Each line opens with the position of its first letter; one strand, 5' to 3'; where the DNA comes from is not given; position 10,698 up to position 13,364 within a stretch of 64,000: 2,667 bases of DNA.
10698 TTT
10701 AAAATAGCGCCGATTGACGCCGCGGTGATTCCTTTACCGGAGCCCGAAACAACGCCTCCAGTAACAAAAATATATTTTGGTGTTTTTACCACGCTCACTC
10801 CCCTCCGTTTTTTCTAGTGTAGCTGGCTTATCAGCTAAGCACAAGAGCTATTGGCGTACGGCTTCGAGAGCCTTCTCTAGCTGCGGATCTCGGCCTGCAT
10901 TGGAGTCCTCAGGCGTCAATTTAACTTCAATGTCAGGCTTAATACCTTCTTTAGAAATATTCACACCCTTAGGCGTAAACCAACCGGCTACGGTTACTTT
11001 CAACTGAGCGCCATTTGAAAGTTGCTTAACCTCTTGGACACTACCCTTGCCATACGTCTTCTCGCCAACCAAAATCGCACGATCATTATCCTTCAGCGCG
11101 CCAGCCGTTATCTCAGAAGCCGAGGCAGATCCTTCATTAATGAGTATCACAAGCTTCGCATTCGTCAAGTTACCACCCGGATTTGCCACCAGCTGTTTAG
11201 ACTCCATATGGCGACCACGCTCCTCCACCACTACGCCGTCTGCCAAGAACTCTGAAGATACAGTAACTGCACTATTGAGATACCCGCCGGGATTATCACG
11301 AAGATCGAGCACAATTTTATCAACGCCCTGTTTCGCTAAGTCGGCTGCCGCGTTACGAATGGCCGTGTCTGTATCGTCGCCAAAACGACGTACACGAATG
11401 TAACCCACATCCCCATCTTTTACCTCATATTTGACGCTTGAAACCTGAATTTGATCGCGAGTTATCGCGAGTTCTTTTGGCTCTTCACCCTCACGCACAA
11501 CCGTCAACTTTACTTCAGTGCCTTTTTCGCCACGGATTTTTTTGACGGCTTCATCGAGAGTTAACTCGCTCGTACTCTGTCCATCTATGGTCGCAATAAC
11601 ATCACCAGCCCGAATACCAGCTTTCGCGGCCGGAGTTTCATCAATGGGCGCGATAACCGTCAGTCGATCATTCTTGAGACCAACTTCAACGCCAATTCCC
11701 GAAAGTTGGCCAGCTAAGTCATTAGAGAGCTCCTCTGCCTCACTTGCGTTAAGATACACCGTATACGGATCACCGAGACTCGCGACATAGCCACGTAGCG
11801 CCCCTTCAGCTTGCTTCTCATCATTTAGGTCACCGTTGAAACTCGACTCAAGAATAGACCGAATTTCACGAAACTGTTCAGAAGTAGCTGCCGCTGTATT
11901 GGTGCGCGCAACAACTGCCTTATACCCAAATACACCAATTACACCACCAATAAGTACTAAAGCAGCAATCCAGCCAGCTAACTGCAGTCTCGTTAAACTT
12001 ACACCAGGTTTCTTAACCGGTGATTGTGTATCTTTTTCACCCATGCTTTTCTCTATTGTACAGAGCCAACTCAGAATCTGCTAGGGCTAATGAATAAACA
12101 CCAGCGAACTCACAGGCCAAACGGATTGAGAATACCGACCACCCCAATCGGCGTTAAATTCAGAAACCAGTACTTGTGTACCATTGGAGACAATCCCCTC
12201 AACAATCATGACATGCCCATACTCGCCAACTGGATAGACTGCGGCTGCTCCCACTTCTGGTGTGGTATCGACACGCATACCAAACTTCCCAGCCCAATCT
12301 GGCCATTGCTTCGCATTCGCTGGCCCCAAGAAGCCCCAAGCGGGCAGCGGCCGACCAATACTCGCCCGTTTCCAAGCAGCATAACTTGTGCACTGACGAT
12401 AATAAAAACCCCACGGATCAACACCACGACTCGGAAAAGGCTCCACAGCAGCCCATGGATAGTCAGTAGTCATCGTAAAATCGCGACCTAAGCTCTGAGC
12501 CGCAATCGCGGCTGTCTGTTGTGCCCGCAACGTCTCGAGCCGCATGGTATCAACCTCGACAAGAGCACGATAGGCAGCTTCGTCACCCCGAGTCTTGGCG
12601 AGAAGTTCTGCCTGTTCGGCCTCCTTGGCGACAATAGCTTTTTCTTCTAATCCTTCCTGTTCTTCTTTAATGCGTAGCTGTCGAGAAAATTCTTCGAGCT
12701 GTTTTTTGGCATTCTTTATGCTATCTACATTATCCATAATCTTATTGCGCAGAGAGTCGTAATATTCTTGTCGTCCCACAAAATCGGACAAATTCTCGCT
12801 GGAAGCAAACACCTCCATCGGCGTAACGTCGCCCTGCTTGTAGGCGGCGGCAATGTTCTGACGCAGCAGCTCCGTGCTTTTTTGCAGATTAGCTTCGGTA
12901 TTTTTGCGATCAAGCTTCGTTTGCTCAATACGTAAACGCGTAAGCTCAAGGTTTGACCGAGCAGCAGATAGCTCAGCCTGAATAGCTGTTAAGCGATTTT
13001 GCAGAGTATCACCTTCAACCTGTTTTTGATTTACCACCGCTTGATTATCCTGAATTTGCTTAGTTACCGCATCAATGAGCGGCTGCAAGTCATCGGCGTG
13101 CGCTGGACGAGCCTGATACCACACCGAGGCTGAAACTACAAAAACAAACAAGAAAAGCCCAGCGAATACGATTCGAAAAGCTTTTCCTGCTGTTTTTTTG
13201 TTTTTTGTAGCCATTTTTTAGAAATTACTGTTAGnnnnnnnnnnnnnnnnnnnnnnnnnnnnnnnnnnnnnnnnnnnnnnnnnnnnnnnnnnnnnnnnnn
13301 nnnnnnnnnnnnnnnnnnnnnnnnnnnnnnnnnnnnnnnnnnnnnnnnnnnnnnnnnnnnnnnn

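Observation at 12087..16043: An ftsE-ftsX operon directly followed by two tandem coiled-coil plus CHAP hydrolase paralogs (PcsB-like)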

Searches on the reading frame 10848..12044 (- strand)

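Call 3: search_protein_families(library=pfam, proteins=[window:10848-12044:-], max_evalue=0.01)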
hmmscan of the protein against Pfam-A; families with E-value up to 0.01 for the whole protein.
window:10848-12044:- (398 aa): 6 families
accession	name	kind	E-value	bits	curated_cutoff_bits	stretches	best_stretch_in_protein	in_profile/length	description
PF03572.23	Peptidase_S41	-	1.9e-53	180.9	24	1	212-374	1-165/165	Peptidase family S41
PF13180.12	PDZ_2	-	8.4e-13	48.9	27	1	116-188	2-73/80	PDZ domain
PF17820.7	PDZ_6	-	3.1e-12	46.5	27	1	132-184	4-54/54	PDZ domain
PF00595.29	PDZ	-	7.5e-12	45.9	23.2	1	114-182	9-80/81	PDZ domain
PF22694.1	CtpB_N-like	-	3.6e-07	31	27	1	52-100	35-83/85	Activating protease CtpB N-terminal domain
PF14685.13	PDZ_Tricorn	-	0.00072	19.9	25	1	137-193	31-87/88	Tricorn protease PDZ domain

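Call 4: search_protein_families(library=ncbifam, proteins=[window:10848-12044:-], max_evalue=0.01)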
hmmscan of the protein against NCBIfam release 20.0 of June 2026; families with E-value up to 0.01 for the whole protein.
window:10848-12044:- (398 aa): 24 families
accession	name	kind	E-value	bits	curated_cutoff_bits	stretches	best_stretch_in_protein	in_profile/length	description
TIGR00225.1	prc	subfamily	2.7e-101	339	218.6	1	74-383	10-323/335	C-terminal processing peptidase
NF045589.1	Cterm_S41_CtpB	exception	2.1e-96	323.1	633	1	69-382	71-388/416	carboxyl-terminal processing protease CtpB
NF045590.1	Cterm_S41_CtpC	exception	2.2e-94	316.6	665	1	63-383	64-387/418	carboxyl-terminal processing protease CtpC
TIGR03900.1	prc_long_Delta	hypoth_equivalog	5.5e-94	315.9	660.95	1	49-379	74-407/973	MXAN_5808 family serine peptidase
NF052377.1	lmo1851_S41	exception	4.3e-91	306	725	1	39-378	30-371/468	lmo1851 family serine protease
NF045588.1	Cterm_S41_CtpA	exception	8.6e-90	301.5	625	1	64-394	60-399/401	carboxyl-terminal processing protease CtpA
NF045591.1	Cterm_S41_CtpZ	exception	1.8e-77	260.7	525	1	62-390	58-391/403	carboxyl-terminal processing protease CtpZ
NF051464.1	tail_spec_CT441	exception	4.8e-56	190.8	700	1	83-377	216-528/645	tail-specific protease Tsp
NF008388.1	PRK11186.1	exception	2.7e-42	145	825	1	81-375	209-527/663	carboxy terminal-processing peptidase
NF058627.1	S41_Gfo1087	equivalog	1e-19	70.8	455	1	102-334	102-367/489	GFO_1087 family putative carboxy terminal peptidase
NF033424.1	chlamy_CPAF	equivalog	2e-13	49.8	250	1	297-391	458-555/564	protease-like activity factor CPAF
TIGR02037.1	degP_htrA_DO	subfamily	6.6e-08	31.9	416.2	1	124-206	256-337/434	Do family serine endopeptidase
NF041199.1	trx7_PDZ_seleno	equivalog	1.9e-06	27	300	1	135-188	329-383/390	Trx7/PDZ domain-containing (seleno)protein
NF007526.1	PRK10139.1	equivalog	2e-06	26.8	756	1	136-205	301-368/456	serine endoprotease DegQ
NF041521.1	HhoA_HhoB_HtrA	equivalog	3.2e-06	26.7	450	1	128-197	265-332/335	HhoA/HhoB/HtrA family serine endopeptidase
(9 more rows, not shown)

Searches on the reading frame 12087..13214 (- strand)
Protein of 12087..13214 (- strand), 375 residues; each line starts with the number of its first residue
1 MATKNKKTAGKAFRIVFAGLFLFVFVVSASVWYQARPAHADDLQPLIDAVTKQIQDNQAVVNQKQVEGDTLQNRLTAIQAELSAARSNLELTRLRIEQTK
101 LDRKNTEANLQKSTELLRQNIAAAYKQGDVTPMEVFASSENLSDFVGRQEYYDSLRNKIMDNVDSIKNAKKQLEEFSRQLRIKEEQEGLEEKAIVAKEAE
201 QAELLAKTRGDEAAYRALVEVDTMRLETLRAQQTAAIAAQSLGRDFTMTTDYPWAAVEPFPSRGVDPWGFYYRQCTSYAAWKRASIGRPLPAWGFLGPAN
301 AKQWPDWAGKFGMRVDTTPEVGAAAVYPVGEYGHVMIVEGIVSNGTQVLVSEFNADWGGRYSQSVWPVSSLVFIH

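Call 3: search_protein_families(library=pfam, proteins=[window:12087-13214:-], max_evalue=0.01)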
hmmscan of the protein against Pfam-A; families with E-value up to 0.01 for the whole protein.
window:12087-13214:- (375 aa): 2 families
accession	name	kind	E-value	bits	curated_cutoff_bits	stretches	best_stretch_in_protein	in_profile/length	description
PF05257.22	CHAP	-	1.7e-16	60.9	26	1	266-354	2-81/81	CHAP domain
PF24568.1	CC_PcsB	-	2e-05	24.8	27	1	105-175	3-74/75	Peptidoglycan hydrolase PcsB, coiled-coil domain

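Call 4: search_protein_families(library=ncbifam, proteins=[window:12087-13214:-], max_evalue=0.01)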
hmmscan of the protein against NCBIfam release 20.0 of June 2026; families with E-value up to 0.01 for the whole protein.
window:12087-13214:- (375 aa): 4 families
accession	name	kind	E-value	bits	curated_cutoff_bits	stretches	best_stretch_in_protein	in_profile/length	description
NF052572.1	PtdglycHdlsScrM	equivalog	2.2e-13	49.9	400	1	225-357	24-148/373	peptidoglycan hydrolase ScrM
NF046104.1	PptglHdxlasePcsB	equivalog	8.5e-09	35.1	450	1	157-356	173-375/400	peptidoglycan hydrolase PcsB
NF006467.0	PRK08869.1-2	subfamily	0.0011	18.2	443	1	60-136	323-396/400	flagellin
NF008644.1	PRK11637.1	equivalog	0.007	15.4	270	1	48-212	7-174/385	murein hydrolase activator EnvC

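Call 53: find_homologous_proteins(query=window:12087-13214:-)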
Query window:12087-13214:- (375 aa): 98 proteins with E <= 0.001 among 7550 candidates.
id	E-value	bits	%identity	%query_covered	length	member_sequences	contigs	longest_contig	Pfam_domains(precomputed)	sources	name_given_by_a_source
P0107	3.7e-240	814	97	100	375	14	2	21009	PF05257.23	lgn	-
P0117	6.0e-222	754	89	100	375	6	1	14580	PF05257.23,PF24568.2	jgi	jgi:surface antigen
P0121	3.8e-219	745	88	100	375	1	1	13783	PF05257.23,PF24568.2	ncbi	-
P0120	5.3e-219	745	88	100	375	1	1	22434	PF05257.23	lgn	-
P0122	7.6e-218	741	87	100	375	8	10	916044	PF05257.23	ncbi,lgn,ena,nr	ncbi:CHAP domain-containing protein [bacterium]|nr:MAG: CHAP domain-containing protein [bacterium]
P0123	1.4e-206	704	83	100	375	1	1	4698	PF05257.23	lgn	-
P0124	2.4e-189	647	78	100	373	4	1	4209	PF05257.23,PF24568.2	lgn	-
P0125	2.1e-185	634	76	99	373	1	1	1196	PF05257.23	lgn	-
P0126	3.6e-185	633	75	100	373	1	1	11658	PF05257.23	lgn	-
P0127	1.6e-165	569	70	97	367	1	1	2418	PF05257.23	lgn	-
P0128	9.9e-163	560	72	90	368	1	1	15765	PF05257.23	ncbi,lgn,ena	-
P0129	1.5e-162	559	66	100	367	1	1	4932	PF05257.23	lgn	-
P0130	7.1e-162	557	70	95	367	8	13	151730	PF05257.23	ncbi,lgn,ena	-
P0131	2.3e-161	555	65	100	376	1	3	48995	PF05257.23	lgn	-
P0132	4.4e-153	528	66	95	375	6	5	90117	PF05257.23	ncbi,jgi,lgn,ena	jgi:surface antigen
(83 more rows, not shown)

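Call 66: predict_structure(alignment_id=A3)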
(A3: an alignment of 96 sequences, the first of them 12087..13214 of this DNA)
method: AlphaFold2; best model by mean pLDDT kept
length: 375 residues; sequences in the alignment: 96
mean_pLDDT: 82.2   pTM: 0.70
mean pLDDT of the five models: 82.2, 78.7, 77.9, 77.7, 70.3
residues with pLDDT >= 90: 92; 70-90: 239; 50-70: 38; < 50: 6
segments of 3 or more residues with pLDDT < 50: 1-5
pLDDT, mean of each block of 10 residues (from residue 1): 47 74 87 63 74 73 72 83 83 85 85 79 67 55 66 79 83 84 85 87 84 82 83 85 87 88 83 94 94 82 92 95 95 95 96 91 96 97
secondary structure, 60 per line:
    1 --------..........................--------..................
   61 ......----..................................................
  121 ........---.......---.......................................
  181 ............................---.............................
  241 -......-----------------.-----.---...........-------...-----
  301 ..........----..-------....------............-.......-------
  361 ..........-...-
elements in order: H9-34 H43-66 H71-128 H132-138 H142-208 H212-240 E242-247 H275-285 H301-310 E324-327 E334-342 E347-353 E361-367 E372-374

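Call 68: fold_search(model_id=the predicted structure, library=pdb)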
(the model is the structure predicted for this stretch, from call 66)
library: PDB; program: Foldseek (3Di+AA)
matches with E <= 10: 716; with E <= 0.001: 6
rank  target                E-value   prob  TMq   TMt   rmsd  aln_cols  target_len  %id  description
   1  4cgk_A                1.4e-09  1.00  0.24  0.26  28.6       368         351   19  Crystal structure of the essential protein PcsB from Streptococcus pneumoniae (released 2014-05-21)
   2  4cgk_B                1.5e-09  1.00  0.23  0.25  29.2       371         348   18  Crystal structure of the essential protein PcsB from Streptococcus pneumoniae (released 2014-05-21)
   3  9eum_MODEL_1_A        2.9e-06  1.00  0.25  0.52   3.3       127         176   31  NMR structure of the Staphylococcus aureus bacteriophage phi812 hub protein - lytic cleaver (CHAP) domain (released 2025-04-09)
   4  2lrj_MODEL_1_A        1.6e-05  1.00  0.23  0.69   2.4       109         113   30  NMR solution structure of staphyloxanthin biosynthesis protein (released 2012-04-18)
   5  8tzl_E                8.7e-05  1.00  0.28  0.30  30.4       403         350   11  Cryo-EM structure of Vibrio cholerae FtsE/FtsX/EnvC complex, full-length (released 2023-12-20)
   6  2k3a_MODEL_1_A        1.7e-04  1.00  0.25  0.56  15.3       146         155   29  NMR solution structure of Staphylococcus saprophyticus CHAP (cysteine, histidine-dependent amidohydrolases/pep (released 2008-05-13)
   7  5d74_B                2.5e-03  1.00  0.21  0.32   5.2       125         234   18  The crystal structure of Ly7917 (released 2016-08-17)
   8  5d74_A                3.5e-03  1.00  0.22  0.34   4.2       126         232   21  The crystal structure of Ly7917 (released 2016-08-17)
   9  6tpi_A                1.1e-02  1.00  0.30  0.30  25.8       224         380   15  EnvC bound to the FtsX periplasmic domain (released 2020-11-04)
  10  8aud_A                3.8e-02  0.21  0.16  0.17  20.6       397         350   15  Structure of peptidoglycan hydrolase Cg1735 from Corynebacterium glutamicum, orthorhombic crystal form (released 2023-01-18)
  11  8idc_E                7.4e-02  0.44  0.24  0.29  19.0       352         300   14  Cryo-EM structure of Mycobacterium tuberculosis FtsEX/RipC complex in peptidisc (released 2023-10-04)
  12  8tv0_A                9.3e-02  0.23  0.21  0.04  51.2       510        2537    9  XptA2 wild type (released 2023-09-27)
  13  6djl_E                1.0e-01  0.87  0.22  0.34  15.8       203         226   16  Crystal structure of the Rab11 GEF SH3BP5 bound to nucleotide free Rab11A (released 2018-09-26)
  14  9cbc_B                1.2e-01  0.11  0.15  0.05  54.7       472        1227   11  Yersinia entomophaga holotoxin complex in pore conformation (released 2025-12-31)
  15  4ilo_A                1.3e-01  0.99  0.28  0.43  19.5       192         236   17  2.12A resolution structure of CT398 from Chlamydia trachomatis (released 2014-01-01)
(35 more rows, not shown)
